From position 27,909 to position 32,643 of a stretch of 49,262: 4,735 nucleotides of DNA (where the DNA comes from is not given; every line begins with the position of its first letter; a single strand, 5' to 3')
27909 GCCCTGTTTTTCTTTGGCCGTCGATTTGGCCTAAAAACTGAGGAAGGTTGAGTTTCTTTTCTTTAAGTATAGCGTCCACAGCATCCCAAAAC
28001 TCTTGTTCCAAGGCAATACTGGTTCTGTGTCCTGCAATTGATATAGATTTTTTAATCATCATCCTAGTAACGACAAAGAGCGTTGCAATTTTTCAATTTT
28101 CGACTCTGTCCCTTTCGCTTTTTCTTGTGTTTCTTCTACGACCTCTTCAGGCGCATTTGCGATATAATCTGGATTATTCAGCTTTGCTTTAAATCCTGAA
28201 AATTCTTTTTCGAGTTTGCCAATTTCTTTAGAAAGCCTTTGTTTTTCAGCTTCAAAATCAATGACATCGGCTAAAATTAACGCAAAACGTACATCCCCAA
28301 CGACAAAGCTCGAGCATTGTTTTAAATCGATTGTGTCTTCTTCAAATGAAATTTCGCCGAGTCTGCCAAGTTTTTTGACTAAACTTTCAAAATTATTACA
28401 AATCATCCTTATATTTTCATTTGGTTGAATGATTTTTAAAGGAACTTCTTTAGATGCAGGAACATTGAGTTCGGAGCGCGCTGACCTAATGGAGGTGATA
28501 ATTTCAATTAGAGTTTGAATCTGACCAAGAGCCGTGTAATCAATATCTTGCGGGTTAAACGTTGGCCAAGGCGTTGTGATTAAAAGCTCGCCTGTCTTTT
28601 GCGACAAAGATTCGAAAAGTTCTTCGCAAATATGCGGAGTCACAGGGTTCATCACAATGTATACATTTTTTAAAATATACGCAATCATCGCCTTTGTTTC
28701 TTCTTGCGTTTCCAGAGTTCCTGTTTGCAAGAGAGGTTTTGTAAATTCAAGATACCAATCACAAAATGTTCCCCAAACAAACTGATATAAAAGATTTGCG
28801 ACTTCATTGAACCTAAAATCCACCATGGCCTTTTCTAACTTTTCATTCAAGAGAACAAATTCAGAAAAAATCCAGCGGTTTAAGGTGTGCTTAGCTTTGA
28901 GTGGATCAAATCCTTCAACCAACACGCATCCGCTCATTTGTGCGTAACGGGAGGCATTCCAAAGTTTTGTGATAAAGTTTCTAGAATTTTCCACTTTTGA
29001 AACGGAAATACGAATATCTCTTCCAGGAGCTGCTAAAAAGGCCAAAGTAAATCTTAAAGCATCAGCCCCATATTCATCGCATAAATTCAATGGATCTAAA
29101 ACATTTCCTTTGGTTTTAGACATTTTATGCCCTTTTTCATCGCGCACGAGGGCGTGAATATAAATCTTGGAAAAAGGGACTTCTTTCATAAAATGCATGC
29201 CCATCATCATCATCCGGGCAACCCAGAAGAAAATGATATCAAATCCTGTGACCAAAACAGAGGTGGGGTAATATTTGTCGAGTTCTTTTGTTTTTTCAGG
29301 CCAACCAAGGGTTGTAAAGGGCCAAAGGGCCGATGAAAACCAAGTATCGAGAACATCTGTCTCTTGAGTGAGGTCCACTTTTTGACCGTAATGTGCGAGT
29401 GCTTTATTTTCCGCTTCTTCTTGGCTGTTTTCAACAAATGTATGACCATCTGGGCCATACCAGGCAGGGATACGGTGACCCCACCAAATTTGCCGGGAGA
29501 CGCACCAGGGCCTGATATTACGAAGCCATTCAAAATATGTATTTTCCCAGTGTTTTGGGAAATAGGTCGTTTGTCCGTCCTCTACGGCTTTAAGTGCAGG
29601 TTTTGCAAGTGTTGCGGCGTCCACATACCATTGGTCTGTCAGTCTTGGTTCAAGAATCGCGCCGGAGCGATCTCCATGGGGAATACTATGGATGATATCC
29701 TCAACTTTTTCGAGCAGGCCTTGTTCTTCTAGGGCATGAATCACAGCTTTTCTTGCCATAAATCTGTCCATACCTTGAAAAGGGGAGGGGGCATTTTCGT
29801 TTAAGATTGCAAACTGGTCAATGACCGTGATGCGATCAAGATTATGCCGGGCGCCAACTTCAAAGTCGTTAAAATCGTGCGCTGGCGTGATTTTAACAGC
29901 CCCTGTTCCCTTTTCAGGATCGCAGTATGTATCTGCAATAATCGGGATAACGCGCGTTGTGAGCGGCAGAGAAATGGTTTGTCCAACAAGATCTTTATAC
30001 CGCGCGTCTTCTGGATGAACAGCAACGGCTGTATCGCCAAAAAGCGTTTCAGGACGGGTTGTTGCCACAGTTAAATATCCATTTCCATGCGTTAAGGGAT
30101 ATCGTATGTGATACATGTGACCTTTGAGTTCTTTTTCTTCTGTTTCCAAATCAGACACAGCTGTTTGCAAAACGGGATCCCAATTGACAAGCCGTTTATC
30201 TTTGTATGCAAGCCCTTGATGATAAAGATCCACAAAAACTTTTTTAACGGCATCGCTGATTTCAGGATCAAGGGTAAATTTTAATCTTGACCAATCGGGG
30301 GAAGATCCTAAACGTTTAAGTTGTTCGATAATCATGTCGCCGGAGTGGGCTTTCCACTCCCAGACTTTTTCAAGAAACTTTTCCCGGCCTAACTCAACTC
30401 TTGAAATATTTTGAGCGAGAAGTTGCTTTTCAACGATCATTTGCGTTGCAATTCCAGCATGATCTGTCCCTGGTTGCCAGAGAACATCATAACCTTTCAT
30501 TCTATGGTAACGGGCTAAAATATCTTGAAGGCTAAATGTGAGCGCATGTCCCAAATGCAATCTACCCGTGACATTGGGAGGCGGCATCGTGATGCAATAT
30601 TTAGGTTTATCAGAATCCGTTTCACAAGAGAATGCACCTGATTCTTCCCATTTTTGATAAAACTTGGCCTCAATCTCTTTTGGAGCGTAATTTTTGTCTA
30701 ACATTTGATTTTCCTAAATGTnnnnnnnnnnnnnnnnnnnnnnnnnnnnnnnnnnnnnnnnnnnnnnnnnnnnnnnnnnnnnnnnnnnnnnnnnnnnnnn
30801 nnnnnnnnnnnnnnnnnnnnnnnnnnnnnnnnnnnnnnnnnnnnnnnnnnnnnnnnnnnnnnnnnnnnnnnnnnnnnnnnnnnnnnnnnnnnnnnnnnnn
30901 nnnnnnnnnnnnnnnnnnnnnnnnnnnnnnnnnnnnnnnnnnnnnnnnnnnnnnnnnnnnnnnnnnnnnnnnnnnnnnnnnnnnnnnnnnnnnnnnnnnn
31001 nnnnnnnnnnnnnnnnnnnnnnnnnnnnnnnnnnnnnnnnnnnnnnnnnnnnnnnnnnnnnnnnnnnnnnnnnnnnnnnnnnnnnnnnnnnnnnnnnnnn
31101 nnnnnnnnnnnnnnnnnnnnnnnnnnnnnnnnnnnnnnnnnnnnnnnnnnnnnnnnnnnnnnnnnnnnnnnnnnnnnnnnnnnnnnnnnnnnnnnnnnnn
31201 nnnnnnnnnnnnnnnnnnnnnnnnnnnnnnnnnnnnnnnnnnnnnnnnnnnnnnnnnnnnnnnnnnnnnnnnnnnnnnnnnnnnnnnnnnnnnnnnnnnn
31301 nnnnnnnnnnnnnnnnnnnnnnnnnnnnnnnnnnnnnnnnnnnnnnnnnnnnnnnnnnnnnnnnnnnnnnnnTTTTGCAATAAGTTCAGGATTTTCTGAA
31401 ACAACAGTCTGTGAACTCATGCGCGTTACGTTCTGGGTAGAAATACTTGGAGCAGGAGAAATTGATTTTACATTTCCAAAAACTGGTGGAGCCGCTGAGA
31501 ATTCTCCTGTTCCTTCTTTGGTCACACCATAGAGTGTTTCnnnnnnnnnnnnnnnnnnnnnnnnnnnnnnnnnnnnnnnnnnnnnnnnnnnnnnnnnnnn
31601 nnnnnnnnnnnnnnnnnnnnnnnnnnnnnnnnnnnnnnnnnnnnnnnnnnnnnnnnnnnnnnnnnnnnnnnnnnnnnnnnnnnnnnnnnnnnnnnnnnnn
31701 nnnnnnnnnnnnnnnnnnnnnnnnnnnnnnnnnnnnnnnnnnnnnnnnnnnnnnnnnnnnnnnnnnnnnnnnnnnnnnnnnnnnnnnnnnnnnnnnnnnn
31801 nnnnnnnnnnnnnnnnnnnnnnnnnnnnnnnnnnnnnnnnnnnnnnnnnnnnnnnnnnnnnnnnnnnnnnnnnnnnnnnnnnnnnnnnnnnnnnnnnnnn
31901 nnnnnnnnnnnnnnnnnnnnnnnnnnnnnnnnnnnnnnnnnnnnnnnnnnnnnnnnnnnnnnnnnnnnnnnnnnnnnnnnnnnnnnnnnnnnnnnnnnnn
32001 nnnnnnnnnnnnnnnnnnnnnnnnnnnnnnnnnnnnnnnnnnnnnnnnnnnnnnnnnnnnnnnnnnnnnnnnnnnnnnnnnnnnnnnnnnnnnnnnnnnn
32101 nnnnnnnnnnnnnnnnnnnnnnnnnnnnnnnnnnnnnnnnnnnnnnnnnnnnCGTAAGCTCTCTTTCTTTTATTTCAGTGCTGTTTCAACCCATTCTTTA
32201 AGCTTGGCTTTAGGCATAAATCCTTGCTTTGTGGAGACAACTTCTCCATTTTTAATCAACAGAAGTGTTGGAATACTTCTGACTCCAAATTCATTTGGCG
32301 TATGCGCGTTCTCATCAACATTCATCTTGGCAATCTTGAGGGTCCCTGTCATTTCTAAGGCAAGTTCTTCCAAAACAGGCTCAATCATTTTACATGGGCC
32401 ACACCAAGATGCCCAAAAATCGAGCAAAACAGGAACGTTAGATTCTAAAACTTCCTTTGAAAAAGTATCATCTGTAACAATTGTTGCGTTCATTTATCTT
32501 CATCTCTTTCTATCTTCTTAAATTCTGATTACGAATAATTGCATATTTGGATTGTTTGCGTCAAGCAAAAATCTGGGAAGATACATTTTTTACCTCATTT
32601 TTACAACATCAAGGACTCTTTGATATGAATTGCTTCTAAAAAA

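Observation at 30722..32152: PopZ homologue whose disordered linker is replaced by about six tandem ~54-residue repeats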

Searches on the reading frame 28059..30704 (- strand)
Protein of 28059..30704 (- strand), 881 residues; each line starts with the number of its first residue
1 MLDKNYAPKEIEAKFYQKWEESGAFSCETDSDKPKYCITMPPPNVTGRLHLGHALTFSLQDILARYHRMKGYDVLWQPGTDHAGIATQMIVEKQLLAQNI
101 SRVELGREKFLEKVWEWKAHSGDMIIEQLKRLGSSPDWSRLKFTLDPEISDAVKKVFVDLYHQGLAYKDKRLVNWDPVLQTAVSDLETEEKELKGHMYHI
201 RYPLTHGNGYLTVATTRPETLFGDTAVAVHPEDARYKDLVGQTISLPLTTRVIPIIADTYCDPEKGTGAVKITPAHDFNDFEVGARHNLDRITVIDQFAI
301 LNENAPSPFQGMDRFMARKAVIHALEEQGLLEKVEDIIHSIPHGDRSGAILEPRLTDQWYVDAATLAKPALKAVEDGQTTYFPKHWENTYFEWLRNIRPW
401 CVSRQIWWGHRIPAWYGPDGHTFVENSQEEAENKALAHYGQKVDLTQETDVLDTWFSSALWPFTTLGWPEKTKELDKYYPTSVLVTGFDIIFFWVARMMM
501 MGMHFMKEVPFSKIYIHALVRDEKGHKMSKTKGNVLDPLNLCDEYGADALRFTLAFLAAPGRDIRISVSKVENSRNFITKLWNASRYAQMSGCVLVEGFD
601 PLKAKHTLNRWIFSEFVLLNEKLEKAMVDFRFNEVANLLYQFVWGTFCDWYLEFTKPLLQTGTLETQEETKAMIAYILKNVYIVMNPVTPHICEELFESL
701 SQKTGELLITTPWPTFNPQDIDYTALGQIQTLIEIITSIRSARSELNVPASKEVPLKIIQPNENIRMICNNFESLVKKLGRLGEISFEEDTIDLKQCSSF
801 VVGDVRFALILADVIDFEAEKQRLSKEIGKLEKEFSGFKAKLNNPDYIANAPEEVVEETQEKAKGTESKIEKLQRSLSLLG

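Call 12: find_related_loci(query=window:28059-30704:-, collection=genome_contigs, flank=6000)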
Query window:28059-30704:- (881 aa) in genome_contigs; peptide patterns used: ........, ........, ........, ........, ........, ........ (x = any residue, [..] = any of these).
600 stretches matched a pattern (row limit reached: there are more); 600 encode a relative of the query (tblastn E <= 1e-3); the best 80 are kept; 80 distinct loci.
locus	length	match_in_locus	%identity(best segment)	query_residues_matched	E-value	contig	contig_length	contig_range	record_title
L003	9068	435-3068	56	1-878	0e+0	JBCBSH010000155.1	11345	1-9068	MAG: Pseudomonadota bacterium isolate J06638_19 NODE_155_length_11345_cov_8.428774, whole genome shotgun sequence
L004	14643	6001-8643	56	1-881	0e+0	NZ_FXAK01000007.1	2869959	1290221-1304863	Azospirillum oryzae strain A2P, whole genome shotgun sequence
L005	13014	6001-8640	56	1-881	0e+0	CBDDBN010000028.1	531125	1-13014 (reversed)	MAG: Denitrobaculum sp. isolate 4fddff2f-19d8-4516-84eb-570fa45f9fb9 genome assembly, contig: contig_28, whole genome sh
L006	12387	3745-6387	56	1-881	0e+0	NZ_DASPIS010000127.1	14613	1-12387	MAG: Azospirillum sp. isolate SMAG_U11989 k141_72015, whole genome shotgun sequence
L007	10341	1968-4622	55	1-880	0e+0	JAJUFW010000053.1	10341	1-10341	MAG: Alphaproteobacteria bacterium isolate bin21 k141_579101_length_10341_cov_11.3301, whole genome shotgun sequence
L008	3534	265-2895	56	1-880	0e+0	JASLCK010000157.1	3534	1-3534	MAG: Rhodospirillaceae bacterium isolate SHSU_advanced.final.149 k67_7174486, whole genome shotgun sequence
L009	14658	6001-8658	56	1-881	0e+0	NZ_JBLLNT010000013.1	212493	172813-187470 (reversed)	MAG: Thalassospira sp. isolate amkv27 tig00000613, whole genome shotgun sequence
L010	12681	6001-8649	55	2-880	0e+0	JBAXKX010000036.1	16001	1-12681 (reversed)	MAG: Rhodospirillaceae bacterium isolate ELA412 MAG412_36, whole genome shotgun sequence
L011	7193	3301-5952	56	1-880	0e+0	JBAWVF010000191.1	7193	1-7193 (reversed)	MAG: Rhodospirillaceae bacterium isolate ELA004 MAG004_191, whole genome shotgun sequence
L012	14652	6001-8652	55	1-880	0e+0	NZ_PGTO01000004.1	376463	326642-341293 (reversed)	Paramagnetospirillum kuznetsovii strain LBB-42 NODE_4_length_376463_cov_77.6039, whole genome shotgun sequence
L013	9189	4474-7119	56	1-878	0e+0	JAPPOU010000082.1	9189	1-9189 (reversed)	MAG: Alphaproteobacteria bacterium isolate SB9155_S4_bin_4 NODE_1685_length_9189_cov_8.98205, whole genome shotgun seque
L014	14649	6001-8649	55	1-881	0e+0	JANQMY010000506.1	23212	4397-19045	MAG: Alphaproteobacteria bacterium isolate PL25b_bin.64 k99_2120109, whole genome shotgun sequence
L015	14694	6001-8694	55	2-880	0e+0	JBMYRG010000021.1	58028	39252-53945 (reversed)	MAG: Alphaproteobacteria bacterium isolate ME_XS_2303_bin_60 ME_XS_2303_bin_60_20, whole genome shotgun sequence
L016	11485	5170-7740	56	1-859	0e+0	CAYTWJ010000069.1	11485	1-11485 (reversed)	MAG TPA_asm: uncultured Rhodospirillaceae bacterium isolate binchicken_co107_23 genome assembly, contig: NODE_12820_leng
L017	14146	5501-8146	55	1-881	0e+0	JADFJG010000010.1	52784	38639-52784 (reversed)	MAG: Proteobacteria bacterium isolate B40T1L10 B40T1L10_NODE512, whole genome shotgun sequence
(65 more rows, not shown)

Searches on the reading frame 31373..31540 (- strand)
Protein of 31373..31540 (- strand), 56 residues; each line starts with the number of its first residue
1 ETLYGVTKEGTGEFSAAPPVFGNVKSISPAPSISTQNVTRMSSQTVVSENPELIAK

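Call 43: find_homologous_proteins(query=A4, max_evalue=1)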
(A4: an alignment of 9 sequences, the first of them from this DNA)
Query A4 (9 sequences): 660 candidates shared short words with the query, none scored E <= 1.

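Call 47: predict_structure(alignment_id=A4)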
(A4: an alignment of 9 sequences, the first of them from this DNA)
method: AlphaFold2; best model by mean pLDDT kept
length: 56 residues; sequences in the alignment: 9
mean_pLDDT: 63.1   pTM: 0.15
mean pLDDT of the five models: 63.1, 60.3, 59.7, 58.4, 57.9
residues with pLDDT >= 90: 0; 70-90: 12; 50-70: 42; < 50: 2
segments of 3 or more residues with pLDDT < 50: none
pLDDT, mean of each block of 10 residues (from residue 1): 58 69 71 64 61 51
secondary structure: DSSP gave nothing for this model
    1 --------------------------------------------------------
elements in order:

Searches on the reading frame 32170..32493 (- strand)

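Call 58: search_protein_families(library=pfam, proteins=[window:32170-32493:-], max_evalue=0.00001)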
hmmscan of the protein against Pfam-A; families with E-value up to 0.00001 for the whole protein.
window:32170-32493:- (107 aa): 3 families
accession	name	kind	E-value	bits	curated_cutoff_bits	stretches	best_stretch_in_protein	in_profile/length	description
PF00085.26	Thioredoxin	-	1.2e-32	112.4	23.5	1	4-103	3-102/103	Thioredoxin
PF13098.12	Thioredoxin_2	-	1.4e-08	35.5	27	1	17-101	3-103/104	Thioredoxin-like domain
PF13905.12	Thioredoxin_8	-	1.4e-07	32.1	27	0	21-62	3-46/94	Thioredoxin-like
